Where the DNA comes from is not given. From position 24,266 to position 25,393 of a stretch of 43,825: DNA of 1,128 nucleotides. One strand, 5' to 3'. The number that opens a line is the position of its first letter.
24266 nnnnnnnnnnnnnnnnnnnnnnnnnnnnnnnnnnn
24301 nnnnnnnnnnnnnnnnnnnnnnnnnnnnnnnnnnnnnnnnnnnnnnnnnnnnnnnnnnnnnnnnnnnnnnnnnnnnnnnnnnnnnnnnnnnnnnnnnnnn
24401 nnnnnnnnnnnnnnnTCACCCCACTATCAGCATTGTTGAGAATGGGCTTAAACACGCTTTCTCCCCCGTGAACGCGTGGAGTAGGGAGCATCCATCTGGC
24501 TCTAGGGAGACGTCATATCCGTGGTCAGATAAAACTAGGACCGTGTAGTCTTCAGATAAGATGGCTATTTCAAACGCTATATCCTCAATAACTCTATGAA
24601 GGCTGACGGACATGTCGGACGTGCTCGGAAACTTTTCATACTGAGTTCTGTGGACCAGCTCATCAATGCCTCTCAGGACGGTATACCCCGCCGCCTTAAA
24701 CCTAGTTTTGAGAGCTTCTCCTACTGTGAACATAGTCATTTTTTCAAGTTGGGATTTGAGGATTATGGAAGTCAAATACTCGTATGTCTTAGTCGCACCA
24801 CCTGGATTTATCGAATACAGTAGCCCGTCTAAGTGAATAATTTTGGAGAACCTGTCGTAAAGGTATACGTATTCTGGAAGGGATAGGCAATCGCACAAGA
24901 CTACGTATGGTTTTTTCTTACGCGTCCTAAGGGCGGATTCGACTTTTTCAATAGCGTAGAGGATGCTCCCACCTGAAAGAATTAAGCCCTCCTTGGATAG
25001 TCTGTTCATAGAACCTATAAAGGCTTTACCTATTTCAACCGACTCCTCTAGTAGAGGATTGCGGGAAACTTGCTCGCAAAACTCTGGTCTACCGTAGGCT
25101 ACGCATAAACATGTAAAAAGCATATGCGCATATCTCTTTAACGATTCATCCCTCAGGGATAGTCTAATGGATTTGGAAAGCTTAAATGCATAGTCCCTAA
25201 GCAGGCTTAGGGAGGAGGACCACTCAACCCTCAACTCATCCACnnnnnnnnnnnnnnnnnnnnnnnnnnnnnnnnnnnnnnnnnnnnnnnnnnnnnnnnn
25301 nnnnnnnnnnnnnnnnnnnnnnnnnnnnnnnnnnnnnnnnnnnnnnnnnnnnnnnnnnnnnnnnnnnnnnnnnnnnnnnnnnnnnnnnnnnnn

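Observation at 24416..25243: Stand-alone 275-aa PglZ-like domain, far smaller than BREX PglZ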

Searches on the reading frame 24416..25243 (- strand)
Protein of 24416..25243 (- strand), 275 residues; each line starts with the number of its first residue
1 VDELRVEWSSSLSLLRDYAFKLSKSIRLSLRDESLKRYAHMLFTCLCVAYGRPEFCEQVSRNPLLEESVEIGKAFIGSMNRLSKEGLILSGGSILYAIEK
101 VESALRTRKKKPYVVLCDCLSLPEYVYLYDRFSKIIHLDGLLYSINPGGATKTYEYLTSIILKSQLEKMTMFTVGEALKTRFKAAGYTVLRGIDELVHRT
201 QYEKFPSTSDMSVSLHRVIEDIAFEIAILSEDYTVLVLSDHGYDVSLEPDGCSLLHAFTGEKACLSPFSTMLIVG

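Call 4: search_protein_families(library=pfam, proteins=[window:24416-25243:-], max_evalue=0.1)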
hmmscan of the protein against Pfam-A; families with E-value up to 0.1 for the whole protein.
window:24416-25243:- (275 aa): 0 families

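Call 5: search_protein_families(library=padloc, proteins=[window:24416-25243:-], max_evalue=0.1)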
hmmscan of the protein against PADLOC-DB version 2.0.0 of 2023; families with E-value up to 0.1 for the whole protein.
window:24416-25243:- (275 aa): 0 families

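Call 6: search_protein_families(library=ncbifam, proteins=[window:24416-25243:-], max_evalue=1)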
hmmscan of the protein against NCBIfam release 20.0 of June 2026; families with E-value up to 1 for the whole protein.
window:24416-25243:- (275 aa): 0 families

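Call 7: search_solved_structures(query=window:24416-25243:-, max_evalue=10, show_alignments=3)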
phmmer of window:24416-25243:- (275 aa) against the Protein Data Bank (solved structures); distinct sequences matched with E-value up to 10: 13.
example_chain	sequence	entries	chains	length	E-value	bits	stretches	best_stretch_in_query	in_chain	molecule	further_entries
6tji_A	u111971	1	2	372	6.2e-09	38.8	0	228-263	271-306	Cake10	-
6tjh_A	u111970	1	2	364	8.2e-09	38.4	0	228-265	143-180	Cake9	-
6tjg_A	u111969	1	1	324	8.5e-08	35.1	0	228-266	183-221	Cake8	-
6tjf_A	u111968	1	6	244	1.5e-05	27.8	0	228-264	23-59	Cake6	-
7awy_A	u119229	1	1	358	1.9e-05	27.4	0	134-256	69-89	Scone-R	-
7awz_A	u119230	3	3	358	5.7e-05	25.8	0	133-156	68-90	Scone-E | SconeE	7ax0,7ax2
6tje_A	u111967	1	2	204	0.00026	23.7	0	228-266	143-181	Cake5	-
6tjd_A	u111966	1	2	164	0.0058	19.3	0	228-266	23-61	Cake4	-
3hxj_A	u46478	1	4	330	0.0058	19.2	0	133-155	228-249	Pyrrolo-quinoline quinone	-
6tjc_A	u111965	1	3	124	0.18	14.4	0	228-267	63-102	Cake3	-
2dym_A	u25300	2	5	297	0.46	13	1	113-144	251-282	Autophagy protein 5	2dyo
9is6_H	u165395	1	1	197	0.46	13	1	101-196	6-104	COP9 signalosome complex subunit 8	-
3w1s_A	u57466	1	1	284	0.61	12.6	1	113-143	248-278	Autophagy protein 5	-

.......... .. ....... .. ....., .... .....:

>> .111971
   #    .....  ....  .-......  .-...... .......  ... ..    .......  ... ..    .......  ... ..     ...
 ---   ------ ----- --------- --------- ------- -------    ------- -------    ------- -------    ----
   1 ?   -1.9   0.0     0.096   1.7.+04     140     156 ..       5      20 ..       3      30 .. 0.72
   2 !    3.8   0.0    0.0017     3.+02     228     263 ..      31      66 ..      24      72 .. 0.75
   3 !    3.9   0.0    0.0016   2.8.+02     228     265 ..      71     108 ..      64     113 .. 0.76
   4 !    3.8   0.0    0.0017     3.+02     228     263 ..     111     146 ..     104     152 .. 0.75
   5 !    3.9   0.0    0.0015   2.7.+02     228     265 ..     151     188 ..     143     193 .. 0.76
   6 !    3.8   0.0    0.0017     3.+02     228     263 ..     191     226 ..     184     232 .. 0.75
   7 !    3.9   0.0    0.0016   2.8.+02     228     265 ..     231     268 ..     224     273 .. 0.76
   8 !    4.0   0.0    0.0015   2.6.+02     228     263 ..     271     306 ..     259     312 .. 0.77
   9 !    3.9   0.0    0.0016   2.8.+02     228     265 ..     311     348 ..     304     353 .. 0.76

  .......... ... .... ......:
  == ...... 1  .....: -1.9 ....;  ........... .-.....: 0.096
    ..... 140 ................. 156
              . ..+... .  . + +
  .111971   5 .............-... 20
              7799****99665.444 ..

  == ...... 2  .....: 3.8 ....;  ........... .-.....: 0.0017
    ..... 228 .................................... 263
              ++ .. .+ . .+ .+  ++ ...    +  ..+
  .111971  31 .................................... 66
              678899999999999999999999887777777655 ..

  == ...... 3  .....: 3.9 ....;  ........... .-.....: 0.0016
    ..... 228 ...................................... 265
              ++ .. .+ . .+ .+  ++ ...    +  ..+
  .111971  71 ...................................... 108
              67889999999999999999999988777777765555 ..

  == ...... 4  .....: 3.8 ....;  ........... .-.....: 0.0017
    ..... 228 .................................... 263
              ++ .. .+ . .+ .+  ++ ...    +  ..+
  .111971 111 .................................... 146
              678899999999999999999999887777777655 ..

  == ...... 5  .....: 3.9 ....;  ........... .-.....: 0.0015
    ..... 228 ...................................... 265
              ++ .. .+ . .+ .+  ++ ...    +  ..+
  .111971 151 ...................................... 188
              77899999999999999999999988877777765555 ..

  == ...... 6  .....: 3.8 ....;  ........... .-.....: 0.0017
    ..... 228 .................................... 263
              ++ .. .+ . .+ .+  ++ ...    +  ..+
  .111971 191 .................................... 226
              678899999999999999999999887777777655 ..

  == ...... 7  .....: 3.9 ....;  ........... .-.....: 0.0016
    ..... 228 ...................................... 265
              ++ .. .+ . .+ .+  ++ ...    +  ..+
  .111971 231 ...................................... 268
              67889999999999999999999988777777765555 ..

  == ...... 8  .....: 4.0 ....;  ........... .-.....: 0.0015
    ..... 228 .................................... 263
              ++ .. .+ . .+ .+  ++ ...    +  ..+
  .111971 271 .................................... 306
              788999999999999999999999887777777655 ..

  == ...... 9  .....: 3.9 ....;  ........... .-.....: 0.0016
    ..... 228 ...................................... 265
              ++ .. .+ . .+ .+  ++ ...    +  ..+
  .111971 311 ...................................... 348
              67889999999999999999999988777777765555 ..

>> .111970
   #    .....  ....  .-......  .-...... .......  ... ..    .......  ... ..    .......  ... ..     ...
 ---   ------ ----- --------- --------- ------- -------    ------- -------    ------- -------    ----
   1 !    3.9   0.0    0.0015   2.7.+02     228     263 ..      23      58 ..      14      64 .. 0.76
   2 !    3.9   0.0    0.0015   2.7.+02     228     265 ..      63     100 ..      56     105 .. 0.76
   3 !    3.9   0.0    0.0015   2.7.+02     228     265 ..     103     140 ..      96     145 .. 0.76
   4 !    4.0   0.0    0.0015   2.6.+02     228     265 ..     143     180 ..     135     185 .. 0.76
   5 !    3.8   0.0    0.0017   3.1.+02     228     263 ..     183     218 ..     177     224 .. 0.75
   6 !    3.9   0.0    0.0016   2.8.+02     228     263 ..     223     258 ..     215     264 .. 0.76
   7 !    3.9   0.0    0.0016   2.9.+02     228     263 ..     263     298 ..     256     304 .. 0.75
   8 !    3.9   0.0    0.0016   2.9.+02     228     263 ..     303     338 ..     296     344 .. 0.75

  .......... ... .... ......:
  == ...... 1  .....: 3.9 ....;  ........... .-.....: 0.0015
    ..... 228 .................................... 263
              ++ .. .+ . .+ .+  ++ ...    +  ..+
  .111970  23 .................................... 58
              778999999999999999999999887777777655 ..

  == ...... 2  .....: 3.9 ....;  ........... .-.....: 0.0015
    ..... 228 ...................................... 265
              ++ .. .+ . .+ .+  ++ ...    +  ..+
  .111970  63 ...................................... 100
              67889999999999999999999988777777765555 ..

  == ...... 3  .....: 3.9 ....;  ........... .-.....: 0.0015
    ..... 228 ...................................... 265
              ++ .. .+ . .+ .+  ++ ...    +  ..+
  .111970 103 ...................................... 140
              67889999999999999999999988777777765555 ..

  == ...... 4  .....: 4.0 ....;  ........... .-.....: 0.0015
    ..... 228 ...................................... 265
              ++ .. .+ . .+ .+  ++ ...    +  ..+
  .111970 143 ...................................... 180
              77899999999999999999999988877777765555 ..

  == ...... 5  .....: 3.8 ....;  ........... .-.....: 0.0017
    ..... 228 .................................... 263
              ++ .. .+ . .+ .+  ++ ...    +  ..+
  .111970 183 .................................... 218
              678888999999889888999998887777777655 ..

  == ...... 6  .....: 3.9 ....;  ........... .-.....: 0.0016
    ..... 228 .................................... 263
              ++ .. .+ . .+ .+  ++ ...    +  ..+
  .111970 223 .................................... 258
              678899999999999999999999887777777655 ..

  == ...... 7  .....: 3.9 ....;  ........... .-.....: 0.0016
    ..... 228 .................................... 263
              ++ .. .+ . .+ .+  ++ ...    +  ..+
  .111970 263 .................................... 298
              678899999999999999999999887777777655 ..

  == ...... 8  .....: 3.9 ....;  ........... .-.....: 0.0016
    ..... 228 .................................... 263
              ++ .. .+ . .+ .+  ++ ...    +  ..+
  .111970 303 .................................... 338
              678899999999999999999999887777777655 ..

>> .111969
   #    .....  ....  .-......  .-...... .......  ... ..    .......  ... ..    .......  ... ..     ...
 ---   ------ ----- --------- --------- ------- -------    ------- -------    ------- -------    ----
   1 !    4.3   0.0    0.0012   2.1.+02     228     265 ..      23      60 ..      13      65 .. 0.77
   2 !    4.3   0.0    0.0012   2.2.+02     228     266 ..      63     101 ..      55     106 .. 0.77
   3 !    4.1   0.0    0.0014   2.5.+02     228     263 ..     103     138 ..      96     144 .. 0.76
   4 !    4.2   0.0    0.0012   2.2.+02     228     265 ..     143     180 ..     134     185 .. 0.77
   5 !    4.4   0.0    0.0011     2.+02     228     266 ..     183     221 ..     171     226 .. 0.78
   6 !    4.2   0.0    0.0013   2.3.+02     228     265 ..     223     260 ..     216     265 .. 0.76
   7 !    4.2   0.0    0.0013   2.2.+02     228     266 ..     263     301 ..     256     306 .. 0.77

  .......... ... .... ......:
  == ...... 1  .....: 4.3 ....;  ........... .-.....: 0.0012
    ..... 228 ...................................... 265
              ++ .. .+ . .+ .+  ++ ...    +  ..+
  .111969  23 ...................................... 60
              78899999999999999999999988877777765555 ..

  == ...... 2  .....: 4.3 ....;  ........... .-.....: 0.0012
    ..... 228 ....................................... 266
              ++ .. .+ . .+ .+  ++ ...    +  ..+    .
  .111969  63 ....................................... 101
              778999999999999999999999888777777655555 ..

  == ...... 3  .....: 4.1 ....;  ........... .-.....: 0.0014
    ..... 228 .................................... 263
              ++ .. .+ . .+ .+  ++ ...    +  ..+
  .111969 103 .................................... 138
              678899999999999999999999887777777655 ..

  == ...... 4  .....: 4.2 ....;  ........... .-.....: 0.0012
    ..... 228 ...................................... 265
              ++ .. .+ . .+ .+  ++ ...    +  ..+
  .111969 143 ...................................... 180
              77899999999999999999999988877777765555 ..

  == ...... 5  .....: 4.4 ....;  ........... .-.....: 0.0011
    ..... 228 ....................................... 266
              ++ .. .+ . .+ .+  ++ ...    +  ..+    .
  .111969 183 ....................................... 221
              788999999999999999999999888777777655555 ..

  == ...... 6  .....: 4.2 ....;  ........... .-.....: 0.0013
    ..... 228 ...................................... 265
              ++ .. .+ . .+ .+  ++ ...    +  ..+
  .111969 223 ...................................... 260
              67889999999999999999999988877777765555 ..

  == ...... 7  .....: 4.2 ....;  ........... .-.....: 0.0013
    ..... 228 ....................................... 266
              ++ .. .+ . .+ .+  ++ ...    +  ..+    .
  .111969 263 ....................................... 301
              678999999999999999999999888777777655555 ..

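Call 8: find_homologous_proteins(query=window:24416-25243:-, max_evalue=0.01)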
Query window:24416-25243:- (275 aa): 22 proteins with E <= 0.01 among 1017 candidates.
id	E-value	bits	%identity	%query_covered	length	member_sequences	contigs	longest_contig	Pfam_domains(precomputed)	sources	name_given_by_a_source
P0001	1.6e-174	596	100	99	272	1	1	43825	-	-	-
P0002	3.0e-144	497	83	99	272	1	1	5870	-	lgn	-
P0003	1.1e-141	489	81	100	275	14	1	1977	-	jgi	-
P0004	6.9e-138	476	79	99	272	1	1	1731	-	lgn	-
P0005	6.9e-114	398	66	99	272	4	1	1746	-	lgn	-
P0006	4.2e-113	395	65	99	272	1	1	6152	-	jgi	jgi:hypothetical protein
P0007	6.4e-107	375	61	99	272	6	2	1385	-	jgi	-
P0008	1.3e-100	354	61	98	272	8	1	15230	-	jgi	jgi:hypothetical protein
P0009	5.0e-93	329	56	100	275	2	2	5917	-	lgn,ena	-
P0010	4.2e-92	326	58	100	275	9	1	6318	-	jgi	jgi:hypothetical protein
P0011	1.5e-91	324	58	98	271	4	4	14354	-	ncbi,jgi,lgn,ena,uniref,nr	ncbi:hypothetical protein [Candidatus Methanodesulfokora washburnensis]|jgi:hypothetical protein|uni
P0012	1.6e-84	301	53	100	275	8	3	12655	-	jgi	jgi:hypothetical protein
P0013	4.7e-79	283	50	98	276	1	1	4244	-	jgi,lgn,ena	-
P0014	5.5e-76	273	48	99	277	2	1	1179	-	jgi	-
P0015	2.7e-72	261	47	98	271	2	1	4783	-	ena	-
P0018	1.5e-44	170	34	99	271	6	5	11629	-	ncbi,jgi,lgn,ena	ncbi:MAG: hypothetical protein QXV23_02715 [Candidatus Bathyarchaeia archaeon]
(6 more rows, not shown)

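Call 12: search_solved_structures(query=A1, max_evalue=10, show_alignments=3)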
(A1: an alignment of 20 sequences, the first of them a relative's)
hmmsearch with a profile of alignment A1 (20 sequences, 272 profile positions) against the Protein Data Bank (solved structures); distinct sequences matched with E-value up to 10: 11.
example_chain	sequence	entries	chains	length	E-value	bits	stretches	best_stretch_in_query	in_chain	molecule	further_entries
8prj_A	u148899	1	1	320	0.0028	20.4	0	135-149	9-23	v31Bagel8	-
7awz_A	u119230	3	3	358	0.013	18.2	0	133-153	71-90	Scone-E | SconeE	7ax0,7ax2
8prs_A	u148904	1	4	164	0.013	18.2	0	135-149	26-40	nvBagel4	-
6tjf_A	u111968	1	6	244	0.062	16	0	135-149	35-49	Cake6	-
7awy_A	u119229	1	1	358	0.066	15.9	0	133-149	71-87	Scone-R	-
8pra_A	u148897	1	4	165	0.18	14.5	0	135-149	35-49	Cell surface protein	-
6tje_A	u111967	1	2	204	0.27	13.9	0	135-149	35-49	Cake5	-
8pro_A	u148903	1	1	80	1.2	11.7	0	135-149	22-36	Cell surface protein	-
8prd_A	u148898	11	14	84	1.5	11.5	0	135-149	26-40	Cell surface protein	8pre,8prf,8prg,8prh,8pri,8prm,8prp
6tjd_A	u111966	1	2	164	1.6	11.3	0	135-149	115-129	Cake4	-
8prl_A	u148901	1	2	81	1.9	11.1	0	135-149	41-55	Cell surface protein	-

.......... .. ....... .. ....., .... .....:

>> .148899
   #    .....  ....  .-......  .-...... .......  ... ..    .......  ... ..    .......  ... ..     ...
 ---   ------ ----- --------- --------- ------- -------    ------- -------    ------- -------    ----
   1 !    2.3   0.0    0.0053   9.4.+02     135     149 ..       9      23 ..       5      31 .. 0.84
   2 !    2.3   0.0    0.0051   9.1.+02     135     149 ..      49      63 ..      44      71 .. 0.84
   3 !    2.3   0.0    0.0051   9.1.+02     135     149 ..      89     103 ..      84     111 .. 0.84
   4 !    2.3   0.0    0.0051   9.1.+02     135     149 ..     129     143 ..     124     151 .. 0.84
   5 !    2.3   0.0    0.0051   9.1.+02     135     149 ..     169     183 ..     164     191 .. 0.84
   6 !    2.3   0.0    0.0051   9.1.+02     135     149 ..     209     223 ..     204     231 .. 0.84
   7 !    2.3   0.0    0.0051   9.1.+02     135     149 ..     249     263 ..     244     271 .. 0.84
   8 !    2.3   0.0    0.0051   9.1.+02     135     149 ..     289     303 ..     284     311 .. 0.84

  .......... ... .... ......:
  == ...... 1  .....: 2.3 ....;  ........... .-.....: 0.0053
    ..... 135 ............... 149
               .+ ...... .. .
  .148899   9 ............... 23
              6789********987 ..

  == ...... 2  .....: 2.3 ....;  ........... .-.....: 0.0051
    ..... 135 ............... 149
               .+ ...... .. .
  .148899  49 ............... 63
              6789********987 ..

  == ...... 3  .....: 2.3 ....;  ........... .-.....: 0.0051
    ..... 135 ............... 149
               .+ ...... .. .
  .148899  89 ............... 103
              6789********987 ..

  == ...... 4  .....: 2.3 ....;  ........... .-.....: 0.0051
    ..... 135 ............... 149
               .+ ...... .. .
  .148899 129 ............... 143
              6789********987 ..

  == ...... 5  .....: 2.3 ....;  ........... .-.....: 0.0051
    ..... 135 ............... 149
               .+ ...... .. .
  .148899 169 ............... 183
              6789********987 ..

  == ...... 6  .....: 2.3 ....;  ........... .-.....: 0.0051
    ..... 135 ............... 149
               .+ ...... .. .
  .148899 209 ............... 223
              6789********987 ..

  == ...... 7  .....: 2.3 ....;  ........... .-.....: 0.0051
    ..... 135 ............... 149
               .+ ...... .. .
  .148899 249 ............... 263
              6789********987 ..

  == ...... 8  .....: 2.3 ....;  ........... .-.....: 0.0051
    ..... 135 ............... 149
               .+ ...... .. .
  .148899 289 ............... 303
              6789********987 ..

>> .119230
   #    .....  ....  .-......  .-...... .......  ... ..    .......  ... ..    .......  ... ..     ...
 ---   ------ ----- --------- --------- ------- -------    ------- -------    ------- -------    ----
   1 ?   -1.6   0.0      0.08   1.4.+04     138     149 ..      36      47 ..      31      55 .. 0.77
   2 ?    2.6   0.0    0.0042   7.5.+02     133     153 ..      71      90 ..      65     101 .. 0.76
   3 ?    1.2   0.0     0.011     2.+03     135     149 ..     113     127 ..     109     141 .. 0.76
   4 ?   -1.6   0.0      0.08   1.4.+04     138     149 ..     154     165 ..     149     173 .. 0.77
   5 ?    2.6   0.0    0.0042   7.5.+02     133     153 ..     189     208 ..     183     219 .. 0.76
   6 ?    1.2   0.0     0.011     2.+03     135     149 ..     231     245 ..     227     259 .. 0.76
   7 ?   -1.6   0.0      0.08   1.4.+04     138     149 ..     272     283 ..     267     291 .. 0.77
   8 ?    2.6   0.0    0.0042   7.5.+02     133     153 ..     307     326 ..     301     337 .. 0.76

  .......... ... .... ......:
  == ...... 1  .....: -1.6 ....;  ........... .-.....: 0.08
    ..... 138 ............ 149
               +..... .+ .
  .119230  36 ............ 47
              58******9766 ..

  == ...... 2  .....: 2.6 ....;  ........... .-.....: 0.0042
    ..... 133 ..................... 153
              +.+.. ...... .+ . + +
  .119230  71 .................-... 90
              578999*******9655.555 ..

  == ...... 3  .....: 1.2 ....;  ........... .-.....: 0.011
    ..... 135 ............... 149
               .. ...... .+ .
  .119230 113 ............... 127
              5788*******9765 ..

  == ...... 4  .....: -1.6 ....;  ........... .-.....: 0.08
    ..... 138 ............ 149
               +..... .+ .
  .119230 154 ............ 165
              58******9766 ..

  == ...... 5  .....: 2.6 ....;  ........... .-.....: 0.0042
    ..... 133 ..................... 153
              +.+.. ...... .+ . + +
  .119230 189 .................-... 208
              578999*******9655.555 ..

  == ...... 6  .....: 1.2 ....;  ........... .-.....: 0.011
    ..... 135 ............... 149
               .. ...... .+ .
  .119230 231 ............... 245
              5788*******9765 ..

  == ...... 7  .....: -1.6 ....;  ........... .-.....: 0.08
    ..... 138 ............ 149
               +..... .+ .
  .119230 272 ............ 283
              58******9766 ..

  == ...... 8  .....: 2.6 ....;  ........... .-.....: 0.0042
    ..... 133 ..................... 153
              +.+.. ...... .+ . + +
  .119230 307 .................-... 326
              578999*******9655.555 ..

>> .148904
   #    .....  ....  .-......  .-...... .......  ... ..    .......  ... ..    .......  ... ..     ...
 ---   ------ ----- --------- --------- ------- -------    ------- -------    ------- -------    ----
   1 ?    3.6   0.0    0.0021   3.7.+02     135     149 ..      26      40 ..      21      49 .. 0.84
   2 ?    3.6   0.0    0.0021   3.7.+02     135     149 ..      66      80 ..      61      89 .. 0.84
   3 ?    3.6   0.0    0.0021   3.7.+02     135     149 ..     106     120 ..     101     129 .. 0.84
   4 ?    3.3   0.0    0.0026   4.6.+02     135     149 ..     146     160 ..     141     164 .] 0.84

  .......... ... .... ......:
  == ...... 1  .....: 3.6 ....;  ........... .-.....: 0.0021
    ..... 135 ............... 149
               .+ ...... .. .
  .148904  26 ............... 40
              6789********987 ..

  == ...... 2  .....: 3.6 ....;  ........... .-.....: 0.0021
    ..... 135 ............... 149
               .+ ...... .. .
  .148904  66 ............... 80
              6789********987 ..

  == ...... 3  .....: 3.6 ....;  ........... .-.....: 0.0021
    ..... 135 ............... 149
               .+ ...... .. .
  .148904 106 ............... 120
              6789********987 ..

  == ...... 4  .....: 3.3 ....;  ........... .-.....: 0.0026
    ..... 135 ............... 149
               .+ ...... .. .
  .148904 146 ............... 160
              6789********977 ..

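Call 14: find_encoding_contigs(protein=P0008, flank=10000, max_places=3)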
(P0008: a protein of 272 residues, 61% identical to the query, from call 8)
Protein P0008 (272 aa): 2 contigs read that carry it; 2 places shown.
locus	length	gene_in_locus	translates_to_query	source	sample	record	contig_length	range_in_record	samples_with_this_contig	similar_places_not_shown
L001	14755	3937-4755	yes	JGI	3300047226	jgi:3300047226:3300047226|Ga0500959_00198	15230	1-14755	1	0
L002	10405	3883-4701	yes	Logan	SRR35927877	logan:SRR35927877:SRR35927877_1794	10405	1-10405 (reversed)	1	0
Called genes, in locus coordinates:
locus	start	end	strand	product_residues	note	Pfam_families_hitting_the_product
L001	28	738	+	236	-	-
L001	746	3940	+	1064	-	-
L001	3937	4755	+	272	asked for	-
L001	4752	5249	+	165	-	-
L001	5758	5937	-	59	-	-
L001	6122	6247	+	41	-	-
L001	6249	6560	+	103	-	-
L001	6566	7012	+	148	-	-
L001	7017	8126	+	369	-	-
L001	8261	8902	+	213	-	-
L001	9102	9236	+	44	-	-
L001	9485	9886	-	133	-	-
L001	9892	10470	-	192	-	-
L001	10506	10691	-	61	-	-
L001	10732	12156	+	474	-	-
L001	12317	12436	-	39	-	-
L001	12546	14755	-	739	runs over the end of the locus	-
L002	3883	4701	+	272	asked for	-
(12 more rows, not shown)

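Call 15: find_encoding_contigs(protein=P0018, flank=10000, max_places=3)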
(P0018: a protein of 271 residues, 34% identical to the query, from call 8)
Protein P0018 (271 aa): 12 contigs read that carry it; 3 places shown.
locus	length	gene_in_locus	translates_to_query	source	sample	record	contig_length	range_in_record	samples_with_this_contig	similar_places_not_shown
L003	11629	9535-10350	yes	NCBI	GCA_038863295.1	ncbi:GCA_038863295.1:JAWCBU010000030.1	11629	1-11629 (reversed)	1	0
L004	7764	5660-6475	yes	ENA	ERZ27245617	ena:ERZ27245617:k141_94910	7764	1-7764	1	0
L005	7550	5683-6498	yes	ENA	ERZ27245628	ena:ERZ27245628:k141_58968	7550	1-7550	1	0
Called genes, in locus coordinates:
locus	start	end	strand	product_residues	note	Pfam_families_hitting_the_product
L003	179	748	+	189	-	PF00857:Isochorismatase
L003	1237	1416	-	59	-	-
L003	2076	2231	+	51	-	-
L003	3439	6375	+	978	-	PF06634:DUF1156 (weak), PF01170:UPF0020 (faint)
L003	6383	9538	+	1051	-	-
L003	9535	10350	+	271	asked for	-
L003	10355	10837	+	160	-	-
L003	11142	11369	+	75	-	PF02697:VAPB_antitox (weak)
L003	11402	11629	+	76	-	PF01850:PIN (weak)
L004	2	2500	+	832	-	?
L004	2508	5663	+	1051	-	-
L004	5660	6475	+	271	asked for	-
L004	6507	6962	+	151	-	-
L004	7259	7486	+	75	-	PF02697:VAPB_antitox (weak)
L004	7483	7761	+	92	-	-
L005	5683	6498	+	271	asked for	-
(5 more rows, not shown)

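Call 23: predict_structure(alignment_id=A1)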
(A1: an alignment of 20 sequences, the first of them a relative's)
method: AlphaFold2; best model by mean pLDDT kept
length: 272 residues; sequences in the alignment: 20
mean_pLDDT: 86.8   pTM: 0.89
mean pLDDT of the five models: 86.8, 84.3, 83.6, 78.1, 77.9
residues with pLDDT >= 90: 155; 70-90: 89; 50-70: 26; < 50: 2
segments of 3 or more residues with pLDDT < 50: none
pLDDT, mean of each block of 10 residues (from residue 1): 78 95 87 95 93 90 95 85 68 86 91 93 94 85 62 72 72 92 96 93 95 98 97 90 91 69 82 89
secondary structure, 60 per line:
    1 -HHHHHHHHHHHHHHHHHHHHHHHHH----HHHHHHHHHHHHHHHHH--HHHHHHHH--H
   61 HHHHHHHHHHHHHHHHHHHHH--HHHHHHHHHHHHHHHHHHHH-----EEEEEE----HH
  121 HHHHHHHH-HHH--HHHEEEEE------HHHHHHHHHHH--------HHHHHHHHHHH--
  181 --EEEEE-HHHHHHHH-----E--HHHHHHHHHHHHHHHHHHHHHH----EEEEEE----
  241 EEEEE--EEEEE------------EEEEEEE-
elements in order: H2-26 H31-47 H50-57 H60-81 H84-103 E109-114 H119-128 E138-142 H149-159 H168-178 E183-187 H189-196 H205-226 E231-236 E241-245 E248-252 E265-271
